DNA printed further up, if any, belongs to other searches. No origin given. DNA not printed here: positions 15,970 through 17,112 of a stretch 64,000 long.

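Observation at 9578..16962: Compact chemosensory operon with hybrid CheA-REC, no CheY and no recognisable output, headed by an unknown membrane protein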

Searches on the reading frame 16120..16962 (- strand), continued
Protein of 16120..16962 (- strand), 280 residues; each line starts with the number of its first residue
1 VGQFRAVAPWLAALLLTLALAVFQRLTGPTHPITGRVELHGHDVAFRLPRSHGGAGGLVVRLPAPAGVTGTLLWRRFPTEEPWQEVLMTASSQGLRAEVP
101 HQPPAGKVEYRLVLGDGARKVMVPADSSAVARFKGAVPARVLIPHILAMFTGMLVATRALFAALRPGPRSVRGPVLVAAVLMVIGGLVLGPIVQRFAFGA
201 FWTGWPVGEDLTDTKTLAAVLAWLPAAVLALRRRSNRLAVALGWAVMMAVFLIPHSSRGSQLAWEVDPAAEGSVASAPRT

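Call 74: search_protein_representatives(alignment_id=A1)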
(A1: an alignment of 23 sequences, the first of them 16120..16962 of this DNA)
Query: 23 sequences, 284 profile positions. Proteins with E-value up to 0.001 (for the whole library): 1018; up to 1e-10: 737; up to 1e-30: 295. The best 150 are listed.
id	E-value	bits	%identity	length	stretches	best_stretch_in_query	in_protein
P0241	7.5e-105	366.6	-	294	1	10-274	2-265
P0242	2.2e-96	338.8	-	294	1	2-210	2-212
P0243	6.2e-92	324.2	-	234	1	71-274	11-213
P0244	1.2e-91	323.2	-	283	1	6-277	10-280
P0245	1.1e-88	313.6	-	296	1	3-271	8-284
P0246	1.9e-88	312.8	-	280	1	8-277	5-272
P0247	3.1e-87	308.8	-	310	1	4-278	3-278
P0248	4.5e-87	308.2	-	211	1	3-205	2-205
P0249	1.3e-84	300.2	-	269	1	7-267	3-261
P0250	2.0e-84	299.6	-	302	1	3-271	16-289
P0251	1.3e-83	296.9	-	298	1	5-277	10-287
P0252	2.0e-83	296.3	-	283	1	6-276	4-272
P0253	8.7e-83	294.2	-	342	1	6-273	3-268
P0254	1.0e-82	294.0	-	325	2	90-274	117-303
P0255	1.7e-82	293.2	-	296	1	6-272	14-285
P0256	1.7e-82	293.2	-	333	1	9-274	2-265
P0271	8.0e-79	281.2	-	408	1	8-274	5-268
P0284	7.5e-76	271.4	-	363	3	73-231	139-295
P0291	4.8e-74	265.5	-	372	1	7-273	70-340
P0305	2.7e-71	256.5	-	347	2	5-240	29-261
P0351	1.5e-64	234.3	-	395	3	128-274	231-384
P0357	1.1e-62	228.2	-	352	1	6-273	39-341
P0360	3.4e-62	226.6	-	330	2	122-271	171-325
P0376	5.1e-60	219.5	-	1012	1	13-273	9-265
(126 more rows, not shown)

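Call 75: search_protein_families(library=pfam, proteins=[P0376, P0271, P0291, P0351, P0284, P0253, P0256, P0305, P0357, P0360], max_evalue=0.01)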
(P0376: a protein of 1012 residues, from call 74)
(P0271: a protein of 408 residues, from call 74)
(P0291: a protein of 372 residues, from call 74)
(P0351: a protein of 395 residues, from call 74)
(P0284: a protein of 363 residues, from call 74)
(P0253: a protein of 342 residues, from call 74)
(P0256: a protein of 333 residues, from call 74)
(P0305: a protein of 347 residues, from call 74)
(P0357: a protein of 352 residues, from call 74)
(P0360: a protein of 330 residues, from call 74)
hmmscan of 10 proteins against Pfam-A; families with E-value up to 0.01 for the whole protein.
P0376 (1012 aa): 4 families
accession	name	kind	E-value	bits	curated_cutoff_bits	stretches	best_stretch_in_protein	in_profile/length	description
PF00593.30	TonB_dep_Rec_b-barrel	-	8.3e-36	125.2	27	1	538-981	7-435/436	TonB dependent receptor-like, beta-barrel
PF07715.20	Plug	-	3.9e-25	88.9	23.9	1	406-510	2-107/107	TonB-dependent Receptor Plug Domain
PF13715.12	CarbopepD_reg_2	-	2.1e-12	47.3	32.2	1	312-397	1-88/88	CarboxypepD_reg-like domain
PF13620.12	CarboxypepD_reg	-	6.2e-07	30.1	32.3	1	312-372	2-65/82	Carboxypeptidase regulatory-like domain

P0271 (408 aa): 1 family
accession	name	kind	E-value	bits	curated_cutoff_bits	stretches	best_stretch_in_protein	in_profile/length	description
PF13336.12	AcetylCoA_hyd_C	-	8.3e-21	75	23.7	1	285-377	60-153/154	Acetyl-CoA hydrolase/transferase C-terminal domain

P0291 (372 aa): 0 families

P0351 (395 aa): 0 families

P0284 (363 aa): 0 families

P0253 (342 aa): 0 families

P0256 (333 aa): 0 families

P0305 (347 aa): 0 families

P0357 (352 aa): 0 families

P0360 (330 aa): 1 family
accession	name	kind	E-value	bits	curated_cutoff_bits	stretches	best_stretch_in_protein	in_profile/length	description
PF14351.11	DUF4401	-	0.0076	16.1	30.4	1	187-312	130-241/307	Domain of unknown function (DUF4401)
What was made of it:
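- Tried and rejected: Only a TonB-receptor fusion and an acetyl-CoA-hydrolase fusion appeared, and both look like gene-call artefacts (call 75).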

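Call 76: search_solved_structures(query=L021:8638-9960:+, max_evalue=0.01)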
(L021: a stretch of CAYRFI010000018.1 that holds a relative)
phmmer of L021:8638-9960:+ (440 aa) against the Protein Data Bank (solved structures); distinct sequences matched with E-value up to 0.01: 1.
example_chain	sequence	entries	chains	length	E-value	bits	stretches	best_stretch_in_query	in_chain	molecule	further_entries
9sxb_A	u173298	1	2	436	1.9e-05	27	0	212-322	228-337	Cyclic 2,3-diphosphoglycerate synthetase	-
